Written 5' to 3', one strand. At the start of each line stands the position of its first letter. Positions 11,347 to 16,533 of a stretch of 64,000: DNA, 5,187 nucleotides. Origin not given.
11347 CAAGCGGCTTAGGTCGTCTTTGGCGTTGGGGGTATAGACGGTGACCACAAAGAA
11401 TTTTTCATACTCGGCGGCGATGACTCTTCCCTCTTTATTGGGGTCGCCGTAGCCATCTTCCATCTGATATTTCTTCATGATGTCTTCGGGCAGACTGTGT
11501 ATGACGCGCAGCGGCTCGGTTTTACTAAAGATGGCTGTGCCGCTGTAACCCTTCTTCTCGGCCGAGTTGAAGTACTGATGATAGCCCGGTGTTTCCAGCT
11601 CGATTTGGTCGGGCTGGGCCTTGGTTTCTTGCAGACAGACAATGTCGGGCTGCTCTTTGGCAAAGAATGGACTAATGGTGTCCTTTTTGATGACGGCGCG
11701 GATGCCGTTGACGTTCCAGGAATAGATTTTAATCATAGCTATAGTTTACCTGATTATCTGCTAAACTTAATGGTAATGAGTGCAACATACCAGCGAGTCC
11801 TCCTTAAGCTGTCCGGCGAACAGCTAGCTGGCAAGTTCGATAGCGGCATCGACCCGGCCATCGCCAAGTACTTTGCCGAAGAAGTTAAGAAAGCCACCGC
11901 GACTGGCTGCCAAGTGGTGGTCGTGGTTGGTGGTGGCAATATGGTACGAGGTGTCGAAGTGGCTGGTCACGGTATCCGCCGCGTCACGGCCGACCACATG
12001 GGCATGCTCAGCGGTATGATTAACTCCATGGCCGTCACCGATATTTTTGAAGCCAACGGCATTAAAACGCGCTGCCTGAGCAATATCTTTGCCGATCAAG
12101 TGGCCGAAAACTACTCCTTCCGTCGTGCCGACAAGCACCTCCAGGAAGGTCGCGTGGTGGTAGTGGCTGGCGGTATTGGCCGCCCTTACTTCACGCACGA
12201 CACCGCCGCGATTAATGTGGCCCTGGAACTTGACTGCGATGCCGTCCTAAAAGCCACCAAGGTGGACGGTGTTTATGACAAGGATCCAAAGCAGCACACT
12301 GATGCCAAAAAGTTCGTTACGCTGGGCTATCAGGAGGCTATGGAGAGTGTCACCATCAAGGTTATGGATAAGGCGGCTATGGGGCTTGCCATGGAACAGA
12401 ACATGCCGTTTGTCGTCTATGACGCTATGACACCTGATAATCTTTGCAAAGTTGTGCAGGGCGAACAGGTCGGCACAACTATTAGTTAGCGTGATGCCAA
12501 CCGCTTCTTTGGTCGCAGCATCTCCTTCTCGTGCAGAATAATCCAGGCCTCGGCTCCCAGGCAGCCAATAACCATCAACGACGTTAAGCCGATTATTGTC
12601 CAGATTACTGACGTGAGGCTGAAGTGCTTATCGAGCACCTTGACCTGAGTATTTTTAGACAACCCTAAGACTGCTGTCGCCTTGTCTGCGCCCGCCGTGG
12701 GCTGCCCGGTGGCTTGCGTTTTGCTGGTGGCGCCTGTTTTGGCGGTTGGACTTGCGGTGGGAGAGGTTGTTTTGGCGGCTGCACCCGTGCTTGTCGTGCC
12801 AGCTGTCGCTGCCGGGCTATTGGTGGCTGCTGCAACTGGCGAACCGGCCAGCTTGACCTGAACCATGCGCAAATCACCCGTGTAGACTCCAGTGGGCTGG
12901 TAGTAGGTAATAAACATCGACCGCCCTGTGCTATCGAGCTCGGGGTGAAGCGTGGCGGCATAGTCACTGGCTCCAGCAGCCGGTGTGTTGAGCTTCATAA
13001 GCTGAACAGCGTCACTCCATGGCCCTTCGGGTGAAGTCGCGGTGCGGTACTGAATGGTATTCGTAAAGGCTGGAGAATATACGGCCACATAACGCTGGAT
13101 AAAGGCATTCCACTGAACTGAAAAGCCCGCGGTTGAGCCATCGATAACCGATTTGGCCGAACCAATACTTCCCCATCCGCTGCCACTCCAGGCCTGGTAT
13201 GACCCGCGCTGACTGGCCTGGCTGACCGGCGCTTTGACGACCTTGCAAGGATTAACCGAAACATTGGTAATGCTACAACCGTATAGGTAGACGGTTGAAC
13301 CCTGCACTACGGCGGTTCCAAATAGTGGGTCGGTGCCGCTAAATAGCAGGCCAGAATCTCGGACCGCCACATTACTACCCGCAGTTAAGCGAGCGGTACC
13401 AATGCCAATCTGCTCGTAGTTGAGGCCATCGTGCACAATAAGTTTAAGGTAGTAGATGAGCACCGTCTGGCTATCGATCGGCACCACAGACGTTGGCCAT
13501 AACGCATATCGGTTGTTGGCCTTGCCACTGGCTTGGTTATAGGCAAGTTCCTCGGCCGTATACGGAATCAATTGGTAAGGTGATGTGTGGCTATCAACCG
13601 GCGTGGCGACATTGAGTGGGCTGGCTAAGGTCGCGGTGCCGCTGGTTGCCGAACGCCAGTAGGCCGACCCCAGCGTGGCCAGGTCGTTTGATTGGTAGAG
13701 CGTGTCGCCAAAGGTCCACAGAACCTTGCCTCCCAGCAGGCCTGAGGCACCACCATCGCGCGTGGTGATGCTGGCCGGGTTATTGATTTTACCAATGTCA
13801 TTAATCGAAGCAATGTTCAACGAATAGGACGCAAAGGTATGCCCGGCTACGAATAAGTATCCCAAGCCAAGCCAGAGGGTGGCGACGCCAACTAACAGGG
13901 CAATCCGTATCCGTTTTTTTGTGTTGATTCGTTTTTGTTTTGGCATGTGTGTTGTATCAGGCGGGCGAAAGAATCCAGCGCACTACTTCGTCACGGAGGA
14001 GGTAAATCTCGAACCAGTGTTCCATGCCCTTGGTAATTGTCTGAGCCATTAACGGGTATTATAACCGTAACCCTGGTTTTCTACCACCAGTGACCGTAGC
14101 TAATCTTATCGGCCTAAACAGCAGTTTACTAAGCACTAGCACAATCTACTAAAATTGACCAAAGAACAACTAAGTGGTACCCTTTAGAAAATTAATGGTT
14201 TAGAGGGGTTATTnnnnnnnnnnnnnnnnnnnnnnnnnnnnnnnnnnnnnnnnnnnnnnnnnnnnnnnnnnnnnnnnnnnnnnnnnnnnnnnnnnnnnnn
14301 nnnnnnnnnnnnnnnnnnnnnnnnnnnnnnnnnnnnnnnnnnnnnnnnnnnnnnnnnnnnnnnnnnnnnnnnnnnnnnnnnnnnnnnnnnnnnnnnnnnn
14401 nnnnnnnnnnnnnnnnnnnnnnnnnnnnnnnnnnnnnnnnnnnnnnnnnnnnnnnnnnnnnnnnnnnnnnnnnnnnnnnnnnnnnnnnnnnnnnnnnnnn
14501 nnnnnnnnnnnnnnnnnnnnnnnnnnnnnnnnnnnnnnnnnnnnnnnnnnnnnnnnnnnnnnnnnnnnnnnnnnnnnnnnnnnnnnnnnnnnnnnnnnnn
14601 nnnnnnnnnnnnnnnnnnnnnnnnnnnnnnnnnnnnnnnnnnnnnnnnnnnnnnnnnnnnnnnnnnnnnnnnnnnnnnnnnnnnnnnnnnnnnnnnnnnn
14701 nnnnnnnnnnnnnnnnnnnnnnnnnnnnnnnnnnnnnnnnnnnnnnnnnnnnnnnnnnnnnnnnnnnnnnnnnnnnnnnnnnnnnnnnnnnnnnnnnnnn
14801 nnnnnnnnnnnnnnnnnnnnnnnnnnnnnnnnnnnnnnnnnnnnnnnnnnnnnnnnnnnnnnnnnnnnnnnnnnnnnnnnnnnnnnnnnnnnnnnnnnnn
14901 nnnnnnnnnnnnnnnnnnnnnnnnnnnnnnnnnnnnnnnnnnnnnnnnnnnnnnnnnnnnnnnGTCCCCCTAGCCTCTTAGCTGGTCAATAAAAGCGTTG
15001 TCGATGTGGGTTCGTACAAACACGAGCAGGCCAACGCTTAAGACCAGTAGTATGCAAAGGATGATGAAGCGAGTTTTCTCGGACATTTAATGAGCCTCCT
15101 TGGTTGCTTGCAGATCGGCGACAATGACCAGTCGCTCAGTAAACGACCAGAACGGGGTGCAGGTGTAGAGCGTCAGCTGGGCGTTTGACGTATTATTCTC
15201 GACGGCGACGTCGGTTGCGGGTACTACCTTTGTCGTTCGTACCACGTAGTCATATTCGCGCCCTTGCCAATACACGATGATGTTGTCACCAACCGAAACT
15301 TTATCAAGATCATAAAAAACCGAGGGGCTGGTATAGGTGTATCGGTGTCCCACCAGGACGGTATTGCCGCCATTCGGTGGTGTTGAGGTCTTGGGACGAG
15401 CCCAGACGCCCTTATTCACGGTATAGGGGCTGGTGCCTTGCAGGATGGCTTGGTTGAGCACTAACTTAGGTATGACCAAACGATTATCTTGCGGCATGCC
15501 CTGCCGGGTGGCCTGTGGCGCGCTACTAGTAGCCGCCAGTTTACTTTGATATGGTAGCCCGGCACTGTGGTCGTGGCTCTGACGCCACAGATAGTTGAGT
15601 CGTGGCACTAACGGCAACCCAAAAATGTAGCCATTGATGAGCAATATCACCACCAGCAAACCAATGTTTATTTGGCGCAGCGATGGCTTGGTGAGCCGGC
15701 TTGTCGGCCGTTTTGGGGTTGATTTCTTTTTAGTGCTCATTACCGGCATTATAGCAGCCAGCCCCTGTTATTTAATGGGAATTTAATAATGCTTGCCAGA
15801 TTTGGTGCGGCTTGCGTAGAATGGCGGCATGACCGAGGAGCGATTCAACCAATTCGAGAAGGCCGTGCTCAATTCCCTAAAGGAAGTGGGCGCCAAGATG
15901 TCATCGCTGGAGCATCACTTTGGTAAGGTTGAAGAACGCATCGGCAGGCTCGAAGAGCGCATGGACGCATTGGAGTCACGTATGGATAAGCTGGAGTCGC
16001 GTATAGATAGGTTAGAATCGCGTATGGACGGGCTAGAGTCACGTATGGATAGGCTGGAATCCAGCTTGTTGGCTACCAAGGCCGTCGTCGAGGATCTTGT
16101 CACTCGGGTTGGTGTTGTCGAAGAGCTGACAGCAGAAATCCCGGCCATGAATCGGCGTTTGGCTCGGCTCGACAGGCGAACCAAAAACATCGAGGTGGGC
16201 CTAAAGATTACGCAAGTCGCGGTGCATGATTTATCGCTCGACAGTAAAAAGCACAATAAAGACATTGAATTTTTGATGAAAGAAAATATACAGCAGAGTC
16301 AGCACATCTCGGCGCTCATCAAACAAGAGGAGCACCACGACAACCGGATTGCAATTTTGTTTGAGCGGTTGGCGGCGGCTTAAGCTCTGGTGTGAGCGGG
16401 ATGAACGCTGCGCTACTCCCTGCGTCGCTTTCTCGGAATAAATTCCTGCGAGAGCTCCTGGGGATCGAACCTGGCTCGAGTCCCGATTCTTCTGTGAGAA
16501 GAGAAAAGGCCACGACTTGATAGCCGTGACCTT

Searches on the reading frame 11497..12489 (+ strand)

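Call 73: search_protein_families(library=pfam, proteins=[window:11497-12489:+], max_evalue=0.001)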
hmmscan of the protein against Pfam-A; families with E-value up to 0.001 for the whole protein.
window:11497-12489:+ (330 aa): 1 family
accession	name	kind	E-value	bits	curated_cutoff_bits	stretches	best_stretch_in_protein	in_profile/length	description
PF00696.33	AA_kinase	-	6.2e-31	108.4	24.9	1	100-307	2-232/234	Amino acid kinase family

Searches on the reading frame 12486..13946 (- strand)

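Call 73: search_protein_families(library=pfam, proteins=[window:12486-13946:-], max_evalue=0.001)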
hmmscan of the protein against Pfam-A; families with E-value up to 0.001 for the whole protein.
window:12486-13946:- (486 aa): 1 family
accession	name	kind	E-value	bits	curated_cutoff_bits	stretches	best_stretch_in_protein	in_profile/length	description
PF13810.12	DUF4185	-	6.3e-22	78.6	39.5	1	72-346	24-295/309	Domain of unknown function (DUF4185)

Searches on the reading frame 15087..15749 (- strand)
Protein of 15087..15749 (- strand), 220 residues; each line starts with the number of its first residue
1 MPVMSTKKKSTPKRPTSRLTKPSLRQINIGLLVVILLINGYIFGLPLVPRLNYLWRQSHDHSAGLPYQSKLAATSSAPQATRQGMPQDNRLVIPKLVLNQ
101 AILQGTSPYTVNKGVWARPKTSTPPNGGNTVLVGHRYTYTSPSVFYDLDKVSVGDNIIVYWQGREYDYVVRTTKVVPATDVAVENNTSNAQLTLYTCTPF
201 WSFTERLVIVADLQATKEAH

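Call 73: search_protein_families(library=pfam, proteins=[window:15087-15749:-], max_evalue=0.001)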
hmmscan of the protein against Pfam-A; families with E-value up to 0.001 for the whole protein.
window:15087-15749:- (220 aa): 1 family
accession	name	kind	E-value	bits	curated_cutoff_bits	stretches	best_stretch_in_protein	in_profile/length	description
PF04203.18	Sortase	-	4.7e-28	97.9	26.6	1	91-213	1-124/125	Sortase domain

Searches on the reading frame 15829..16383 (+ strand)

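Call 73: search_protein_families(library=pfam, proteins=[window:15829-16383:+], max_evalue=0.001)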
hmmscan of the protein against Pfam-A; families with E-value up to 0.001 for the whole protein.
window:15829-16383:+ (184 aa): 30 families (the best 25 are shown)
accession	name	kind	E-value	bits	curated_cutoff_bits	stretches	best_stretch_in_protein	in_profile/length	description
PF23991.1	DUF7310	-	9.5e-10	39.3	40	2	4-60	3-54/83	Coiled-coil region of unknown function (DUF7310)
PF10779.14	XhlA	-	3e-08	34.2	34.7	1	34-82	2-50/67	Haemolysin XhlA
PF04513.17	Baculo_PEP_C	-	1.7e-07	31.8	38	1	12-95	42-116/140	Baculovirus polyhedron envelope protein, PEP, C terminus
PF16526.10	CLZ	-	9.3e-07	29.6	26.7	1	39-87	13-61/71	C-terminal leucine zipper domain of cyclic nucleotide-gated channels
PF10046.14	BLOC1_2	-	2.3e-06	28.3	33.4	0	4-66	34-95/96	Biogenesis of lysosome-related organelles complex-1 subunit 2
PF00261.25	Tropomyosin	-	2.7e-06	27.5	38.6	1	19-90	3-74/242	Tropomyosin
PF16326.10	ABC_tran_CTD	-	9.6e-06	26.2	32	0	46-71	11-38/69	ABC transporter C-terminal domain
PF05377.16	FlaC_arch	-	4.6e-05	24.2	27.8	0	51-87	1-37/55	Flagella accessory protein C (FlaC)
PF14257.11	DUF4349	-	5e-05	23.2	27.7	0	62-132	90-159/213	Domain of unknown function (DUF4349)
PF00170.26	bZIP_1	-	6e-05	23.5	27.6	0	35-71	25-61/64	bZIP transcription factor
PF01519.22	DUF16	-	7.9e-05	23.5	40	1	2-77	21-103/104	Protein of unknown function DUF16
PF07889.17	DUF1664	-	7.9e-05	23.1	34.6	0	11-71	55-122/124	Protein of unknown function (DUF1664)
PF19220.6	Rod_CreS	-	9.1e-05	22.1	100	0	17-84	106-180/359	Crescentin, rod domain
PF19111.5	DUF5798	-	9.6e-05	23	27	1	31-103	3-76/89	Family of unknown function (DUF5798)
PF25764.1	KIF21A_4th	-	0.0001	22.4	33.1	1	7-119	45-159/183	KIF21A-like domain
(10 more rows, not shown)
